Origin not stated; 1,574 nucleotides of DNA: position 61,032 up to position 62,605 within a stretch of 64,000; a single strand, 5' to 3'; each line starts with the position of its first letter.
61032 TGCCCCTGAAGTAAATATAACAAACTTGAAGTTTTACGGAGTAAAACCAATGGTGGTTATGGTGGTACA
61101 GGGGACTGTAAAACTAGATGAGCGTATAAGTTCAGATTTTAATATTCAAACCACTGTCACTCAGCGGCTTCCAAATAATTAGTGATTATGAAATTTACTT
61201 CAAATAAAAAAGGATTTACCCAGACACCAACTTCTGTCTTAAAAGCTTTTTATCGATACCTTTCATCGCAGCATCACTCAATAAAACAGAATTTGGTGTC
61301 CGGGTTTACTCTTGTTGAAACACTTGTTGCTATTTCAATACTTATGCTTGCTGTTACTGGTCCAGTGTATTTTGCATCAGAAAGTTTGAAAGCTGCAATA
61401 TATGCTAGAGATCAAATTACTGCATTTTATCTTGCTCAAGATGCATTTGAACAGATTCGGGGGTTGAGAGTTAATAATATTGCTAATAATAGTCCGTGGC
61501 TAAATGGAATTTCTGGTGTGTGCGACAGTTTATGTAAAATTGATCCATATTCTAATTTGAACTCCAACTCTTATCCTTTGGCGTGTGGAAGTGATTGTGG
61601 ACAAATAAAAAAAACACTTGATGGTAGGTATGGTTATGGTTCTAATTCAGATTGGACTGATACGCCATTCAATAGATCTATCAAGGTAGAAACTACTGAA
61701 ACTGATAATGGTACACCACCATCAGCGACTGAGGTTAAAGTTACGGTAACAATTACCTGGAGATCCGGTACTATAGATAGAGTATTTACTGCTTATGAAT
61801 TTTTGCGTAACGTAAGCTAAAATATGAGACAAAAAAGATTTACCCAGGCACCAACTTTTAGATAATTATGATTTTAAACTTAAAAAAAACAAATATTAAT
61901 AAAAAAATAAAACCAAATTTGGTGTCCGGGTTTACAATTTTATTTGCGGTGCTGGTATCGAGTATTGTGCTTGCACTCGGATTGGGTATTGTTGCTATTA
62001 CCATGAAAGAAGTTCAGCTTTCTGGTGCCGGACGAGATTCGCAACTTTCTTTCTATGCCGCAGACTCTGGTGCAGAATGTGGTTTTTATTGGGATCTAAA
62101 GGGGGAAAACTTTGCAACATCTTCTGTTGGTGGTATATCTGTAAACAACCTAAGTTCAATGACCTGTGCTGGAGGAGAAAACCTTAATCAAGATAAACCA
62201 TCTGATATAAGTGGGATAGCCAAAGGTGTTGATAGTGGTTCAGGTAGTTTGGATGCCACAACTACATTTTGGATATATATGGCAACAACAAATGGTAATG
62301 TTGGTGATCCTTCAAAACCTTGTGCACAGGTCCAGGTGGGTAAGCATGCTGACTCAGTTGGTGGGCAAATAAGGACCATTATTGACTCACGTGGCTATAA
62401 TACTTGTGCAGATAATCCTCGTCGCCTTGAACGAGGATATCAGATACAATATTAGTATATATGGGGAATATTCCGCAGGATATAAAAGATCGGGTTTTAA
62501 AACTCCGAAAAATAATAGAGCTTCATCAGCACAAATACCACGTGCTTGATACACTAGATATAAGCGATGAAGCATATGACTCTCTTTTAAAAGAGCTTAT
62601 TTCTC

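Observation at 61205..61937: Conserved inverted-repeat pair spanning the start of two minor pilin genes: possible start-codon-sequestering hairpin plus a mimic uORF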

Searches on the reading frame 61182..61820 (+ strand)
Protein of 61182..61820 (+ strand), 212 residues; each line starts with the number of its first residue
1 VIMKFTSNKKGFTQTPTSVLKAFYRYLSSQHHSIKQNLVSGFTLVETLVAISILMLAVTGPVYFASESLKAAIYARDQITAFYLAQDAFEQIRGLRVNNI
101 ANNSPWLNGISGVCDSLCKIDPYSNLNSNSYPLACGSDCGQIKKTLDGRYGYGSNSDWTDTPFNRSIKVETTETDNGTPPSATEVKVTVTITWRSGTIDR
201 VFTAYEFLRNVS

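Call 12: search_protein_families(library=pfam, proteins=[window:61182-61820:+], max_evalue=0.1)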
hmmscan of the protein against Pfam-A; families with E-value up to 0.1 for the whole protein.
window:61182-61820:+ (212 aa): 1 family
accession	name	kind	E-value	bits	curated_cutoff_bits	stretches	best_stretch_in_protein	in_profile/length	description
PF07963.17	N_methyl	-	0.00023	21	21.2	1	40-59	5-24/27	Prokaryotic N-terminal methylation motif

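Call 13: search_protein_families(library=ncbifam, proteins=[window:61182-61820:+], max_evalue=0.1)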
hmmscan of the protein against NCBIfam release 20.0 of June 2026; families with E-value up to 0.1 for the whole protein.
window:61182-61820:+ (212 aa): 12 families
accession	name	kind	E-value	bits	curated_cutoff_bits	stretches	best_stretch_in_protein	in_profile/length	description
TIGR01707.1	gspI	equivalog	7e-05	23.3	44.35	1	41-92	1-52/101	type II secretion system minor pseudopilin GspI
TIGR02523.1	type_IV_pilV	equivalog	0.00013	22.5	52.2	1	40-109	2-71/139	type IV pilus modification protein PilV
NF041013.1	T4P_ComGE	equivalog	0.00085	19.4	49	1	39-90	3-54/83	competence type IV pilus minor pilin ComGE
TIGR02599.1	TIGR02599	subfamily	0.0033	16.7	256.5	1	41-92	1-52/361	Verru_Chthon cassette protein C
NF041002.1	pilin_ComGF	equivalog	0.013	15.8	80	1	40-58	2-20/139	competence type IV pilus minor pilin ComGF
TIGR02532.1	IV_pilin_GFxxxE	domain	0.026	14.4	16.3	1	40-54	2-16/24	prepilin-type N-terminal cleavage/methylation domain-containing protein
NF038304.1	EPS_HpsC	equivalog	0.029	13.9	200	1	29-63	9-44/318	hormogonium polysaccharide secretion pseudopilin HpsC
NF007800.0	PRK10506.1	equivalog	0.045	13.6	158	1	39-60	8-29/163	prepilin peptidase-dependent protein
NF038303.1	EPS_HpsB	equivalog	0.051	13.6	150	1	40-66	3-31/211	hormogonium polysaccharide secretion pseudopilin HpsB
NF047828.1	T3SSXpsI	equivalog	0.055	13.5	150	0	41-60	3-22/132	type II secretion system protein XpsI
TIGR01710.1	typeII_sec_gspG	equivalog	0.07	13.2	88.85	0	40-89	1-52/134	type II secretion system major pseudopilin GspG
NF040982.1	ComGD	equivalog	0.097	13.1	70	0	40-67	2-29/139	competence type IV pilus minor pilin ComGD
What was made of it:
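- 61188..61820 (+): Gene 1, a PilV/GspI-like minor pilin. The ORF runs from ATG 61188 and has a 39-residue leader, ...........-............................|FTLVE. NCBIfam gives weak matches to gspI and PilV, and Pfam matches N_methyl at residues 40-59 (calls 12, 13).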

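Call 14: find_homologous_proteins(query=window:61182-61820:+, max_evalue=0.001)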
Query window:61182-61820:+ (212 aa): 869 proteins with E <= 0.001 among 980 candidates; the best 120 are listed.
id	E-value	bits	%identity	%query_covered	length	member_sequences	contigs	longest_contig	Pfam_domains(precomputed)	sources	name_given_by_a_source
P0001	7.8e-138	474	100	100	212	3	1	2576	-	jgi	-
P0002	5.7e-114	397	87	99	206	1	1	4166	-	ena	-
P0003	4.7e-74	266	73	82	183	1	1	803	PF07963.18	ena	-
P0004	5.1e-63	230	66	81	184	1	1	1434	PF07963.18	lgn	-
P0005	8.7e-52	194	58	82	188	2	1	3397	PF07963.18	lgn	-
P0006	8.0e-51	190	57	81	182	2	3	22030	PF07963.18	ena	-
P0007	2.7e-48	182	57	83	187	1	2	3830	PF07963.18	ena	-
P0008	4.4e-45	172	55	83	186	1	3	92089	PF07963.18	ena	-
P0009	7.0e-45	171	52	85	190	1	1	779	PF07963.18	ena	-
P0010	2.1e-44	169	53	83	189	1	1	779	-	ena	-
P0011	4.6e-44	168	49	83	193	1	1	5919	PF07963.18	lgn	-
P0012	9.5e-44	167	51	84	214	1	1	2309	-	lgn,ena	-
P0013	1.2e-43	167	49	98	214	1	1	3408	-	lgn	-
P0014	4.6e-43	165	55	83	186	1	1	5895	PF07963.18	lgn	-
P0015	1.3e-42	164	49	93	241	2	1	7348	PF07963.18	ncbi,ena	-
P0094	1.2e-25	108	40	95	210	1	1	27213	-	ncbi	ncbi:MAG: type II secretion system protein [Candidatus Paceibacterota bacterium]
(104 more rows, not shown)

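Call 18: find_related_loci(query=A1, collection=genome_contigs, flank=3000)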
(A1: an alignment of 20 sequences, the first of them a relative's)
Query A1 (212 aa) in genome_contigs; peptide patterns used: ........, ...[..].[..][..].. (x = any residue, [..] = any of these).
600 stretches matched a pattern (row limit reached: there are more); 217 encode a relative of the query (tblastn E <= 1e-3); the best 80 are kept; 80 distinct loci.
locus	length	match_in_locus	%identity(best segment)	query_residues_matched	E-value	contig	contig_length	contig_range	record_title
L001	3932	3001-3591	49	15-211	3e-48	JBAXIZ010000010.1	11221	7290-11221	MAG: bacterium isolate ELA362 MAG362_10, whole genome shotgun sequence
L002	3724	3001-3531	49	38-209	7e-41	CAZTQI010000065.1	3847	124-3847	MAG TPA_asm: uncultured Candidatus Saccharibacteria bacterium isolate SRP272421_co1_226 genome assembly, contig: NODE_94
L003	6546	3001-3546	41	31-208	4e-35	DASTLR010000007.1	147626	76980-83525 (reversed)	MAG TPA_asm: Candidatus Paceibacterota bacterium isolate SMAG_U3078 k141_127711, whole genome shotgun sequence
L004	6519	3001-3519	44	42-210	4e-34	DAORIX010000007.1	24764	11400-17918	MAG TPA_asm: Candidatus Paceibacterota bacterium isolate AMR_MDS_5566 NODE_324_length_24764_cov_6.495852, whole genome s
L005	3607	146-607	43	41-200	7e-32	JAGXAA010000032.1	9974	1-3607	MAG: Patescibacteria group bacterium isolate REEB66 contig-150_9133, whole genome shotgun sequence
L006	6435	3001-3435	39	41-197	1e-31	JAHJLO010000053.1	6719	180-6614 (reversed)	MAG: Patescibacteria group bacterium isolate Old_saline.mb.14 Old_saline.mb.14_k141_544112, whole genome shotgun sequenc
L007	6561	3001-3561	40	19-193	2e-31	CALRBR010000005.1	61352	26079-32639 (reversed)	MAG: Candidatus Taylorbacteria bacterium isolate AH-24oct19-230 genome assembly, contig: AH-24oct19-C835, whole genome s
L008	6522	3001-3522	39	41-210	2e-30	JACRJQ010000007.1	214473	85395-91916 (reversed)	MAG: Candidatus Taylorbacteria bacterium isolate NC_groundwater_1833_Pr3_B-0.1um_56_22 SR-2_scaffold_141_3025606, whole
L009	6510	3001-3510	37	32-208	3e-30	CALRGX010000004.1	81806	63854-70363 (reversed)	MAG: Parcubacteria group bacterium isolate TrH-25oct19-144 genome assembly, contig: TrH-25oct19-C351, whole genome shotg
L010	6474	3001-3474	38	39-211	4e-30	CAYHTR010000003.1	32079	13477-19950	MAG TPA_asm: uncultured Candidatus Saccharibacteria bacterium isolate ERP119705_co17_221 genome assembly, contig: NODE_1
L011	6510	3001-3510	37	28-208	6e-30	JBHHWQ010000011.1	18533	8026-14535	MAG: Candidatus Paceibacteria bacterium isolate S.2.sp1_bin.25 NODE_393_length_18533_cov_7.933976, whole genome shotgun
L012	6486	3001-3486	40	41-208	1e-29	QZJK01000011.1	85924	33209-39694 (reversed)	MAG: Candidatus Parcubacteria bacterium isolate SURF_41 Ga0104751_1000241, whole genome shotgun sequence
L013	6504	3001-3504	36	32-208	7e-30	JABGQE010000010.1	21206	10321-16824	MAG: bacterium isolate co234_bin49 NODE_4720_length_21206_cov_303.933384, whole genome shotgun sequence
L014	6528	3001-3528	38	40-210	2e-29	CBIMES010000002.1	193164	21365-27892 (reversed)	MAG TPA_asm: uncultured bacterium isolate SRR16817029_binner123_Refined_20 genome assembly, contig: ERZ27393973.28, whol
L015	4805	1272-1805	37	41-208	6e-29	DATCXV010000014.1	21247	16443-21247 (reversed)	MAG TPA_asm: Candidatus Paceibacterota bacterium isolate SMAG_U7448 k141_104119, whole genome shotgun sequence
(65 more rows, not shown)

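Call 44: find_encoding_contigs(protein=P0094, flank=2500, max_places=1)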
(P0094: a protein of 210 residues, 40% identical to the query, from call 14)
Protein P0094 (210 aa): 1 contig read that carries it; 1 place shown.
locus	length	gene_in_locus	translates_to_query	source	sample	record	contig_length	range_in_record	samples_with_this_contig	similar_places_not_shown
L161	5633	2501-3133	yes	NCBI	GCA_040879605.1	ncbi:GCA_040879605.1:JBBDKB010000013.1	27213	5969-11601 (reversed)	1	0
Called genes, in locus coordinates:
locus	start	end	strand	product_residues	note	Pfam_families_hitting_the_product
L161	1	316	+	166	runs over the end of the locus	PF07963:N_methyl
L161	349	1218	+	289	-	PF06750:A24_N_bact, PF01478:Peptidase_A24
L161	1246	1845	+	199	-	PF07963:N_methyl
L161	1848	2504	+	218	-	PF07963:N_methyl (weak)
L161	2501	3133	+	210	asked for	-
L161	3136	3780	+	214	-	-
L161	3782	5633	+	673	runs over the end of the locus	PF22745:Nlig-Ia, PF01653:DNA_ligase_aden, PF03120:OB_DNA_ligase, PF12826:HHH_2, PF14520:HHH_5, PF00633:HHH (weak), PF00533:BRCT, PF12738:PTCB-BRCT (weak)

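Call 62: find_encoding_contigs(protein=P0003, flank=1000, max_places=1)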
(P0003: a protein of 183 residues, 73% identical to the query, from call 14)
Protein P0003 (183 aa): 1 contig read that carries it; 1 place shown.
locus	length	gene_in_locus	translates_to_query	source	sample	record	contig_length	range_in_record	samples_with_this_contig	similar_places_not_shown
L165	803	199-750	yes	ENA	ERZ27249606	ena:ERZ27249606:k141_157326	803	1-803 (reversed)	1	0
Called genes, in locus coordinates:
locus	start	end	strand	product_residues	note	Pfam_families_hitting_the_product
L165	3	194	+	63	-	?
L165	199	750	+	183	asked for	PF07963:N_methyl (weak)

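Call 63: find_encoding_contigs(protein=P0014, flank=3000, max_places=1)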
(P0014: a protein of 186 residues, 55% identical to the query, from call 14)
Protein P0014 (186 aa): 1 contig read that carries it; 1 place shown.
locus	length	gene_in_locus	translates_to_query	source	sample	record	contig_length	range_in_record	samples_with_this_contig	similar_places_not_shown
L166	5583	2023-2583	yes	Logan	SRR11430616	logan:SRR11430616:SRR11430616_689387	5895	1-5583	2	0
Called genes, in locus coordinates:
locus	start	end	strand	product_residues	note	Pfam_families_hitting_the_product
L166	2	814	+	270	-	?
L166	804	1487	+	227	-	PF07963:N_methyl (faint)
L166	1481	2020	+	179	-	PF07963:N_methyl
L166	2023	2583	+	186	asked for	PF07963:N_methyl (weak)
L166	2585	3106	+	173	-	-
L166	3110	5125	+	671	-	PF22745:Nlig-Ia, PF01653:DNA_ligase_aden, PF03120:OB_DNA_ligase, PF14520:HHH_5 (faint), PF12826:HHH_2, PF00533:BRCT, PF12738:PTCB-BRCT (weak)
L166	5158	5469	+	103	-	PF02686:GatC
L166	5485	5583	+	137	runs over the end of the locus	?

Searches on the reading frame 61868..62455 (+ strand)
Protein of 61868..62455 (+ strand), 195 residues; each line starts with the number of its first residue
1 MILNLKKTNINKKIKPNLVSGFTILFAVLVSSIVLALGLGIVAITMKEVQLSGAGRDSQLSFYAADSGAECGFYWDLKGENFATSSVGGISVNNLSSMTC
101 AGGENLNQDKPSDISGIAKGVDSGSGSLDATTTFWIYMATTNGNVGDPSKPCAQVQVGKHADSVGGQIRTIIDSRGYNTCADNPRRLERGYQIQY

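Call 12: search_protein_families(library=pfam, proteins=[window:61868-62455:+], max_evalue=0.1)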
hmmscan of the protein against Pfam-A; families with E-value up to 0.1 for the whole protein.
window:61868-62455:+ (195 aa): 1 family
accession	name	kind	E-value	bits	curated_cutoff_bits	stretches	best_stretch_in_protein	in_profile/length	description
PF14341.11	PilX_N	-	0.01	16.3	25.5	1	33-69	14-50/51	PilX N-terminal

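Call 13: search_protein_families(library=ncbifam, proteins=[window:61868-62455:+], max_evalue=0.1)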
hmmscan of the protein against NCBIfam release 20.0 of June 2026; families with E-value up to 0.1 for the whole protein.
window:61868-62455:+ (195 aa): 0 families

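Call 31: find_homologous_proteins(query=window:61868-62455:+, max_evalue=0.001)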
Query window:61868-62455:+ (195 aa): 172 proteins with E <= 0.001 among 418 candidates; the best 120 are listed.
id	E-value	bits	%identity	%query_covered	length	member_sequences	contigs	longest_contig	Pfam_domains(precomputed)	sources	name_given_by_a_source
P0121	6.3e-124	429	100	100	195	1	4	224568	-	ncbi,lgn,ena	ncbi:MAG: hypothetical protein WCO12_01550 [bacterium]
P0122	7.9e-101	353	90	90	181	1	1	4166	-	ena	-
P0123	9.1e-95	334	81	100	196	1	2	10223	-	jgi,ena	-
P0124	1.6e-77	277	75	90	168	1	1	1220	-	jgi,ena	-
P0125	1.9e-74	267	76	90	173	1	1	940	-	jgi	-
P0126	5.3e-58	214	61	90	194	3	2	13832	-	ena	-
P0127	3.8e-51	191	63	90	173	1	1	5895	-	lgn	-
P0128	3.9e-51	191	58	90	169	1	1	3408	-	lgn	-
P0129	3.3e-48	182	59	88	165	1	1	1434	-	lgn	-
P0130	1.8e-46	176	58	95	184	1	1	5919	-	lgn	-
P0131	6.6e-46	174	59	90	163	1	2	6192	-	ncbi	-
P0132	1.5e-45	173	54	96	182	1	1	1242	-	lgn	-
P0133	8.2e-45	171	58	91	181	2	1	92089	-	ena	-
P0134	1.2e-44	170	57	90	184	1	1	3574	-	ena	-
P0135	4.1e-43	165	56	90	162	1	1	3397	-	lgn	-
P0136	1.9e-41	160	54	93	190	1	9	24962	-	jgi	jgi:Tfp pilus assembly protein PilX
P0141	9.0e-40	154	52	98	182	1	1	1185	-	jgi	jgi:Tfp pilus assembly protein PilX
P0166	5.6e-28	116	41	95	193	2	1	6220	-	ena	-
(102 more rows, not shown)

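Call 33: find_encoding_contigs(protein=P0122, flank=4000, max_places=3)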
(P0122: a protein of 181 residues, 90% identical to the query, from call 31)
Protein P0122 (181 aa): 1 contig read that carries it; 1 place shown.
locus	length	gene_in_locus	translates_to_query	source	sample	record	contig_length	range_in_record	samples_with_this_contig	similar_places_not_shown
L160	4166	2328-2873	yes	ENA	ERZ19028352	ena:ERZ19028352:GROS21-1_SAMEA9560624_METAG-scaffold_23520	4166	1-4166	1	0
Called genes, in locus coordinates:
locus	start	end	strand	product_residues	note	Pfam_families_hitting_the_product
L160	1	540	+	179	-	?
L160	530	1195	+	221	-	PF07963:N_methyl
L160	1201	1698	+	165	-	PF07963:N_methyl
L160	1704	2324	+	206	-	-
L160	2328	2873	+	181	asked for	-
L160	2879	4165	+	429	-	?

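Call 45: find_encoding_contigs(protein=P0166, flank=2500, max_places=1)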
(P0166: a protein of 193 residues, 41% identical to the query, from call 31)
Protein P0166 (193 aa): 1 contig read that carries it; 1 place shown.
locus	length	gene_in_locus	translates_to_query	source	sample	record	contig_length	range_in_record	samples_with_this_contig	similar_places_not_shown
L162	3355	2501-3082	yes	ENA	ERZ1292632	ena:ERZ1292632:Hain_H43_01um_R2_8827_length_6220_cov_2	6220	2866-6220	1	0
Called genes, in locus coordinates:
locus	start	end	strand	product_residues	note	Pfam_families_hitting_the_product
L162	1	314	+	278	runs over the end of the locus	PF06750:A24_N_bact, PF01478:Peptidase_A24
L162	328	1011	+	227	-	PF07963:N_methyl (weak)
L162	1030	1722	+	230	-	PF07963:N_methyl (weak)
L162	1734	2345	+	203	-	PF07963:N_methyl (weak)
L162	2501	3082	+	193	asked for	-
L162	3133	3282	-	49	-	-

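Call 46: find_encoding_contigs(protein=P0141, flank=2500, max_places=1)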
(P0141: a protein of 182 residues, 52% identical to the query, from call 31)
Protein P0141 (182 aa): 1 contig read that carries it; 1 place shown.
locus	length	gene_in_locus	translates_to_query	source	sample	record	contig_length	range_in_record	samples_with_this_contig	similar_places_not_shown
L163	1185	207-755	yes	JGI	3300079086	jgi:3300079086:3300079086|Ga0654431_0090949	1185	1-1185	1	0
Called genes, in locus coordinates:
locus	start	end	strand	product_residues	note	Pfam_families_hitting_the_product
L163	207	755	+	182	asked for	-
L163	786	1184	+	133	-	?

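Call 47: find_encoding_contigs(protein=P0136, flank=2500, max_places=1)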
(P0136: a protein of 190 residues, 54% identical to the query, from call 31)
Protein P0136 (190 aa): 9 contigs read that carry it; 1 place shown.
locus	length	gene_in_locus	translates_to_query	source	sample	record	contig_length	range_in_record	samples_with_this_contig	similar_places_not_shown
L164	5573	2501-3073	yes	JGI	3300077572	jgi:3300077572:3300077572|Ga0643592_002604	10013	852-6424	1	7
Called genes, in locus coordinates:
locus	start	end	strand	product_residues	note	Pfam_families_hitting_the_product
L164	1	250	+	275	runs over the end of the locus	PF06750:A24_N_bact, PF01478:Peptidase_A24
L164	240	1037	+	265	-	PF07963:N_methyl (weak)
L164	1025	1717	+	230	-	PF07963:N_methyl (weak)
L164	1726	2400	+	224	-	-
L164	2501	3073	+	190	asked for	-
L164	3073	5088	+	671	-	PF22745:Nlig-Ia, PF01653:DNA_ligase_aden, PF03120:OB_DNA_ligase, PF12826:HHH_2, PF14520:HHH_5 (weak), PF00533:BRCT, PF12738:PTCB-BRCT (weak)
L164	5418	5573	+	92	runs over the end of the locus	PF02686:GatC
